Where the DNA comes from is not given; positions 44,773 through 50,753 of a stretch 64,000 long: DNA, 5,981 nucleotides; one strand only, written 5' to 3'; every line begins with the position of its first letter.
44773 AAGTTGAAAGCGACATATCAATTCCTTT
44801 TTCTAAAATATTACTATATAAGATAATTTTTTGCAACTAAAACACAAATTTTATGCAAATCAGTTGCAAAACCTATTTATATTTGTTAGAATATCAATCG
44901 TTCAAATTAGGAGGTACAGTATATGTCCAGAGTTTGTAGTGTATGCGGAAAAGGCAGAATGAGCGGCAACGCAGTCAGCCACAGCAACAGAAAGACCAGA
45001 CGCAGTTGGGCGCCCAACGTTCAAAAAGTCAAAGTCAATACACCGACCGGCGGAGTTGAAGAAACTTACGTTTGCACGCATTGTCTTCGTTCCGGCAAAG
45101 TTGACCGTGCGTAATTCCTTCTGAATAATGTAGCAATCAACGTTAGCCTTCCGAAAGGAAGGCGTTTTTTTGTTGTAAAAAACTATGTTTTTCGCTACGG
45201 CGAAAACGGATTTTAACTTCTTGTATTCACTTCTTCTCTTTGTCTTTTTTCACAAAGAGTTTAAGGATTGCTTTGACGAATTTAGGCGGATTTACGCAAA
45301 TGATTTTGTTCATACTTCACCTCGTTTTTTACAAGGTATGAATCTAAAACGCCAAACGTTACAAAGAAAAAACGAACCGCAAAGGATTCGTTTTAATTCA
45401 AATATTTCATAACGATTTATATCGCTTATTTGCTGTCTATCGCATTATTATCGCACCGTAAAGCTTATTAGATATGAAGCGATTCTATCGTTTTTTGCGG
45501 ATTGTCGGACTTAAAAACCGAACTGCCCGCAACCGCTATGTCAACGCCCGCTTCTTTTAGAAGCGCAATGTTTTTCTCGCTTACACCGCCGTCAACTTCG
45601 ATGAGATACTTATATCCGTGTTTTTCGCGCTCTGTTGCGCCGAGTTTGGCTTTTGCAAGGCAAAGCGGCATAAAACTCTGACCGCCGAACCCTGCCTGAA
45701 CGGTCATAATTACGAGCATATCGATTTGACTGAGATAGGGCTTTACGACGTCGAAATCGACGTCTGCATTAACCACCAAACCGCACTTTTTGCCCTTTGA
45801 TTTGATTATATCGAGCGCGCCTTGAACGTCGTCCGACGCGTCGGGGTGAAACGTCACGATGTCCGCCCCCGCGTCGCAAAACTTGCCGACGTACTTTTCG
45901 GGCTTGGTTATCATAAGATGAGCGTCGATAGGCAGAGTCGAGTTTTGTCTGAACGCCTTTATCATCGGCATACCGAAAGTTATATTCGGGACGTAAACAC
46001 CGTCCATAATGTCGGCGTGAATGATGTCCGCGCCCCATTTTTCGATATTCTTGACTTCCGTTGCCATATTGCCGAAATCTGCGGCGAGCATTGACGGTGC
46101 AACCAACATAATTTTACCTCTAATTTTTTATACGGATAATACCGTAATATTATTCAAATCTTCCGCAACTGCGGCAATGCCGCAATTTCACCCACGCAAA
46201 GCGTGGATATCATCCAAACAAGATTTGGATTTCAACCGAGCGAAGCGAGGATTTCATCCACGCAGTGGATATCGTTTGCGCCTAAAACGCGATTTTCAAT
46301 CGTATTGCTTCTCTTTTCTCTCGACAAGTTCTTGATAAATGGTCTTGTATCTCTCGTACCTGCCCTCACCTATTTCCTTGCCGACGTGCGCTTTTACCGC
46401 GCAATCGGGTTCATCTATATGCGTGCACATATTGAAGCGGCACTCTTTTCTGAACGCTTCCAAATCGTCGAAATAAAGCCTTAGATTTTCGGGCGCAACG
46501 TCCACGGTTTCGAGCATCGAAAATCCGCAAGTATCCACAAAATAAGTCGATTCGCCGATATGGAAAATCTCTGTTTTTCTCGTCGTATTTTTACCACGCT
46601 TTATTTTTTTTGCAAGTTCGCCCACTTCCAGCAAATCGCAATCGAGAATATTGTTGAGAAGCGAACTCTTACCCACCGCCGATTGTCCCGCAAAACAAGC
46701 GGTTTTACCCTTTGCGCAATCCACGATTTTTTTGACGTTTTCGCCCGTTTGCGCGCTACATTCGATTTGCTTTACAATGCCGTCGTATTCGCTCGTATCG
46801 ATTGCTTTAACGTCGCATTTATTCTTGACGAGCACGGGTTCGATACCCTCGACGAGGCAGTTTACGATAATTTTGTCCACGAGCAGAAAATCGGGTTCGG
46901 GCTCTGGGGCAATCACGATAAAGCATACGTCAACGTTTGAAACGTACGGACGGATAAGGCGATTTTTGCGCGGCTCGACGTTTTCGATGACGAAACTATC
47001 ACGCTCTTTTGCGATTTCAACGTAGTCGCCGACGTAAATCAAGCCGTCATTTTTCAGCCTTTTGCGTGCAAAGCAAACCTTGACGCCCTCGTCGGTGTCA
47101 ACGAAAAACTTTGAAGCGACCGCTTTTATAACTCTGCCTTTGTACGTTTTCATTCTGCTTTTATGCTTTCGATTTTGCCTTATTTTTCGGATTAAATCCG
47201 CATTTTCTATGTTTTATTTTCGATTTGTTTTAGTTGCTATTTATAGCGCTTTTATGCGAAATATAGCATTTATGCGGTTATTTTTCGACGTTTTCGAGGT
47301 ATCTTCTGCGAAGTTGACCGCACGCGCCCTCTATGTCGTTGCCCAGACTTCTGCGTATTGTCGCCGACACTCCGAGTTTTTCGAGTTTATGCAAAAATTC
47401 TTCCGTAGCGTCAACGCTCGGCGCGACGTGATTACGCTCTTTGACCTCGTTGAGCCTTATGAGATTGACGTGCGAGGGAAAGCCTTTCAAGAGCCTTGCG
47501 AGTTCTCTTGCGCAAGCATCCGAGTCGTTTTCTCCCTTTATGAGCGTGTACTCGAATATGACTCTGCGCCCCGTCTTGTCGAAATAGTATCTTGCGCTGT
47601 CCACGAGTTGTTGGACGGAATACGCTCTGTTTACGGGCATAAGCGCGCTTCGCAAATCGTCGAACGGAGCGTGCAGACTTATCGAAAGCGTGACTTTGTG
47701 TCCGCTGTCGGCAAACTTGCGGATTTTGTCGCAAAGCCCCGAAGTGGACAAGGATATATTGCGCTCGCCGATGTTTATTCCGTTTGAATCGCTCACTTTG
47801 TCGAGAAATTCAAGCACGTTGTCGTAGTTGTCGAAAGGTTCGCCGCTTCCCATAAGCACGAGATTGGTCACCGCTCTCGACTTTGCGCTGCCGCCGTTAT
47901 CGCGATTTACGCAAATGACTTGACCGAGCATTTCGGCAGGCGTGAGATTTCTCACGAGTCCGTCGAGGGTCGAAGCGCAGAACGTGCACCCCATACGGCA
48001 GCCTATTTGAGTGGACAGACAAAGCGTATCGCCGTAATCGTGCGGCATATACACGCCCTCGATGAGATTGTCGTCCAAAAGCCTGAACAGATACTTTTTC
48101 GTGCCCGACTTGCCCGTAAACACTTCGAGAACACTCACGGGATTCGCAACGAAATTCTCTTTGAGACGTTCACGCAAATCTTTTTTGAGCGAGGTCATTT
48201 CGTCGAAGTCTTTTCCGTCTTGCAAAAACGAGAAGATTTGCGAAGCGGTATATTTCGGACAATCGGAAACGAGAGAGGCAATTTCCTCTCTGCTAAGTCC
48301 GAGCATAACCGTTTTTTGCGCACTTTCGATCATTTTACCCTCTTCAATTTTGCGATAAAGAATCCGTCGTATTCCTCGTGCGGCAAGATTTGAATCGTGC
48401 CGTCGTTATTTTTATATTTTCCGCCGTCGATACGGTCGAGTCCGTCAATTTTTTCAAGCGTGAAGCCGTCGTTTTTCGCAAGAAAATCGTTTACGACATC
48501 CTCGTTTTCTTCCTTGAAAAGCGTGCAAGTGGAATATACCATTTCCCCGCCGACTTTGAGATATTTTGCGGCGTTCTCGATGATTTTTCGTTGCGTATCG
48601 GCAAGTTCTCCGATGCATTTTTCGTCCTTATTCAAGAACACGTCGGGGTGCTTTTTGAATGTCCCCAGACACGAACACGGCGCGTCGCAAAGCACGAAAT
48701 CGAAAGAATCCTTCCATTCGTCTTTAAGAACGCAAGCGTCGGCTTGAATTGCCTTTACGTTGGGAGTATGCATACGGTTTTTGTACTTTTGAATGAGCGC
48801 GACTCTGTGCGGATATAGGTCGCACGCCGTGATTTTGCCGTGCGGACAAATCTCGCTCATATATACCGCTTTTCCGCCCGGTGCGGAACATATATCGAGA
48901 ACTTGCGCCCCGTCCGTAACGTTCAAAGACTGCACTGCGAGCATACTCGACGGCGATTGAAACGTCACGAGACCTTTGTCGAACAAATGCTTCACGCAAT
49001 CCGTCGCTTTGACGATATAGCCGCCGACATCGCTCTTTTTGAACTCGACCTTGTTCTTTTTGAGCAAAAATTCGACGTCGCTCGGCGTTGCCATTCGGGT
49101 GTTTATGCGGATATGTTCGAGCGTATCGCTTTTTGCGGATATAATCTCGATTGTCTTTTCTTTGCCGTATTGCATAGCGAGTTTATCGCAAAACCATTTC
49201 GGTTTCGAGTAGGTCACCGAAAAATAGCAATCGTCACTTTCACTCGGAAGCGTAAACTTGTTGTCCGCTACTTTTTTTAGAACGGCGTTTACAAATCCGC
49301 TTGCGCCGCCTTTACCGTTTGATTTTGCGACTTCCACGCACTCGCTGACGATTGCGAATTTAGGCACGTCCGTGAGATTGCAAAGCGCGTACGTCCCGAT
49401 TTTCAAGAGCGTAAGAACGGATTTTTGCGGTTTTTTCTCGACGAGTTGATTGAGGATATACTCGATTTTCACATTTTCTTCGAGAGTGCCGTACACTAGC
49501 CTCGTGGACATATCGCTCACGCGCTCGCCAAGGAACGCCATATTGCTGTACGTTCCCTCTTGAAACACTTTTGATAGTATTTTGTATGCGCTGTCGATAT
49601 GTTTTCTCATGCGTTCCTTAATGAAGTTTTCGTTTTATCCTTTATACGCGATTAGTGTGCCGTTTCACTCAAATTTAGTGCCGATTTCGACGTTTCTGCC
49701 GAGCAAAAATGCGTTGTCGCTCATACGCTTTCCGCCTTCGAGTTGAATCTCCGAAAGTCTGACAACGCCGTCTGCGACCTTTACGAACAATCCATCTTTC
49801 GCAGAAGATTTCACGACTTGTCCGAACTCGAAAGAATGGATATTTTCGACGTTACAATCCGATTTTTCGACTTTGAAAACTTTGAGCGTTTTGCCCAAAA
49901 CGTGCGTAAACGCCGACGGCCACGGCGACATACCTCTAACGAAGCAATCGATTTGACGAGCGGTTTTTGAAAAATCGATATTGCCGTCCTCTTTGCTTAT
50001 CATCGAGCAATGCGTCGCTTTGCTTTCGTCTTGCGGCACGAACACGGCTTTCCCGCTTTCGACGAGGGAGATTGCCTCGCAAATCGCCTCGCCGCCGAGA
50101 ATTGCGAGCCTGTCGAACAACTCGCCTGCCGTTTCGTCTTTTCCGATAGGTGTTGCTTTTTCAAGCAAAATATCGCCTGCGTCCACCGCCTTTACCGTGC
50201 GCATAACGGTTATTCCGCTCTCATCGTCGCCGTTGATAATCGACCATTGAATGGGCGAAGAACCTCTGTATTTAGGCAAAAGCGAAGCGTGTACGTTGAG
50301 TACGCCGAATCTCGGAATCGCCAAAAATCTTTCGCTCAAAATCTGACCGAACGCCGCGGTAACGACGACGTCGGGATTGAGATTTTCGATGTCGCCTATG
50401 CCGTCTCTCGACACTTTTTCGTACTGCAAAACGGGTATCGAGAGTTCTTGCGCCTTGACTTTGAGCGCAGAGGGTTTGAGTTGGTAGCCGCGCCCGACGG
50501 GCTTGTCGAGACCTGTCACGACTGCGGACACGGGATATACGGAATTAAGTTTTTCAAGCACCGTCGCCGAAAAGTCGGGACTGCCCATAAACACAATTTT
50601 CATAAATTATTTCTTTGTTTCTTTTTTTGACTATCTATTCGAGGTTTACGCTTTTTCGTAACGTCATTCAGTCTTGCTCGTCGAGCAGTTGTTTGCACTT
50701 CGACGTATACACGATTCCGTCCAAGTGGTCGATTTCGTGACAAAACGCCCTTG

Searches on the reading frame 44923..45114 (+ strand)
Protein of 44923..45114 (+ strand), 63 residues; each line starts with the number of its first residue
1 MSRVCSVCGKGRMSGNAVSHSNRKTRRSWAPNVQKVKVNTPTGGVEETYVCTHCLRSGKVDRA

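Call 30: search_protein_families(library=pfam, proteins=[window:44923-45114:+], max_evalue=0.01)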
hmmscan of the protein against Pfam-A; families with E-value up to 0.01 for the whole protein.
window:44923-45114:+ (63 aa): 1 family
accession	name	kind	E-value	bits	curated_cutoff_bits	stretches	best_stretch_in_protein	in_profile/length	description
PF00830.24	Ribosomal_L28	-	3.2e-21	75.5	27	1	3-59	1-58/60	Ribosomal L28 family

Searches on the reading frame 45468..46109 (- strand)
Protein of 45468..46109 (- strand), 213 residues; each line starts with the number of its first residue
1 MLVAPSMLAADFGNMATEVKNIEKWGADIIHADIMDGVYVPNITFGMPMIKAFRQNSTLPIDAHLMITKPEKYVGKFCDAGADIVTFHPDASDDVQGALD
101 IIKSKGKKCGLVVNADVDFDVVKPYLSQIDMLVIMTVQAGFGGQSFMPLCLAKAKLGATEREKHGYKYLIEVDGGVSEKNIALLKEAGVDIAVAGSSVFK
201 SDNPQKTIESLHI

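Call 33: search_protein_families(library=pfam, proteins=[window:45468-46109:-], max_evalue=0.00001)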
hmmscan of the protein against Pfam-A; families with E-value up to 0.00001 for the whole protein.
window:45468-46109:- (213 aa): 1 family
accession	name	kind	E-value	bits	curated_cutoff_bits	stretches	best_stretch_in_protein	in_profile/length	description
PF00834.25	Ribul_P_3_epim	-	8.5e-64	215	21.1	1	3-199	2-198/198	Ribulose-phosphate 3 epimerase family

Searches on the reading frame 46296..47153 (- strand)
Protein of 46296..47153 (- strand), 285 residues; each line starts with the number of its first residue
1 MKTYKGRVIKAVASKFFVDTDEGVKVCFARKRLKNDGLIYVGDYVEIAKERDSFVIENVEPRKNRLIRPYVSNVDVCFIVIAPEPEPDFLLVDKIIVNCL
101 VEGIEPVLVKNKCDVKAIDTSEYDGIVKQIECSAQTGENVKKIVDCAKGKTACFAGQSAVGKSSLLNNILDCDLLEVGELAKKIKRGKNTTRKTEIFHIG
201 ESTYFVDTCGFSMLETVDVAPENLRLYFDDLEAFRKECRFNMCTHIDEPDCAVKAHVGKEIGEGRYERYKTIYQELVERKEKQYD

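Call 33: search_protein_families(library=pfam, proteins=[window:46296-47153:-], max_evalue=0.00001)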
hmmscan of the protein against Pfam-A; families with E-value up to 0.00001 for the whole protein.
window:46296-47153:- (285 aa): 2 families
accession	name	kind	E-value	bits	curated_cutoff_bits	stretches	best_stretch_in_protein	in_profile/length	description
PF03193.22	RsgA_GTPase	-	9.3e-35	120.4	30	1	59-215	1-172/174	RsgA GTPase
PF01926.29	MMR_HSR1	-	1.3e-06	28.9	21.9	1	152-214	2-57/113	50S ribosome-binding GTPase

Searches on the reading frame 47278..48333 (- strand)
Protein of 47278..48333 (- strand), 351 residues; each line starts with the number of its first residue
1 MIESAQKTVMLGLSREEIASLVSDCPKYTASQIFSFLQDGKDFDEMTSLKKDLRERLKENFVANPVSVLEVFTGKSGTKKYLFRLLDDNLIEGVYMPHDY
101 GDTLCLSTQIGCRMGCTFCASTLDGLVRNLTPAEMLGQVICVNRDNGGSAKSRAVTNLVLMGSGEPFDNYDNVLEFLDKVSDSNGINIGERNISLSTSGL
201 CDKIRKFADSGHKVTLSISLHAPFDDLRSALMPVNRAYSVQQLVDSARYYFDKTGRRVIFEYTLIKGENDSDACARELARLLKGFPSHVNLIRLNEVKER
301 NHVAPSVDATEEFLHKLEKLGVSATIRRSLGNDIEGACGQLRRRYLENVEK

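Call 33: search_protein_families(library=pfam, proteins=[window:47278-48333:-], max_evalue=0.00001)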
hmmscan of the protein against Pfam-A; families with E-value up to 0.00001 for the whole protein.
window:47278-48333:- (351 aa): 1 family
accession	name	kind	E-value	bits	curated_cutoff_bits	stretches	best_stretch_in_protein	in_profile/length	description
PF04055.27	Radical_SAM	-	5.2e-17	63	29.5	1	108-272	3-158/166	Radical SAM superfamily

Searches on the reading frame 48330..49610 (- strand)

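Call 33: search_protein_families(library=pfam, proteins=[window:48330-49610:-], max_evalue=0.00001)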
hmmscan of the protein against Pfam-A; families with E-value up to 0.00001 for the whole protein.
window:48330-49610:- (426 aa): 5 families
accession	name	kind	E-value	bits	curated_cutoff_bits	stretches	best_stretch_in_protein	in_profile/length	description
PF01189.24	Methyltr_RsmB-F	-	9e-47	159.8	27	1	227-423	2-199/199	16S rRNA methyltransferase RsmB/F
PF01029.23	NusB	-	1.5e-19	71.2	23.1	1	25-115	38-132/133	NusB family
PF13847.12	Methyltransf_31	-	7.8e-09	35.8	27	1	233-371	3-121/145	Methyltransferase domain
PF01728.25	FtsJ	-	1.5e-08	35.2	24.1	1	231-374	19-150/181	FtsJ-like methyltransferase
PF13649.12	Methyltransf_25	-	3.3e-07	31.3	27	1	237-310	1-73/97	Methyltransferase domain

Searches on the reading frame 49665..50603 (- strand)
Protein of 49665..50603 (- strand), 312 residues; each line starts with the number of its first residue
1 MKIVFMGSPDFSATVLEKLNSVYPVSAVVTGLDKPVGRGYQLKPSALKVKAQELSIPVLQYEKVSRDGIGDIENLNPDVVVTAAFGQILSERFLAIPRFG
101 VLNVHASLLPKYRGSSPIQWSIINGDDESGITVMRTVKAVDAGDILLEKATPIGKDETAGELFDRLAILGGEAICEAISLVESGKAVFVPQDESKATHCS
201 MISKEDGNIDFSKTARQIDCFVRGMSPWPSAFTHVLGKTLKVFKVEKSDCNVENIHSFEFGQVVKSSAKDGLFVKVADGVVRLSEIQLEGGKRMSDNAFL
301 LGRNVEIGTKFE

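Call 33: search_protein_families(library=pfam, proteins=[window:49665-50603:-], max_evalue=0.00001)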
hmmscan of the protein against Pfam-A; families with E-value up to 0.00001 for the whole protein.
window:49665-50603:- (312 aa): 2 families
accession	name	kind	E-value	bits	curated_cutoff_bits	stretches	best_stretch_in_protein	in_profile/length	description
PF00551.24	Formyl_trans_N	-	1.1e-34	120.2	26.1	1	1-178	1-181/181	Formyl transferase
PF02911.23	Formyl_trans_C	-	1.6e-24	86.4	21.1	1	202-303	2-99/100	Formyl transferase, C-terminal domain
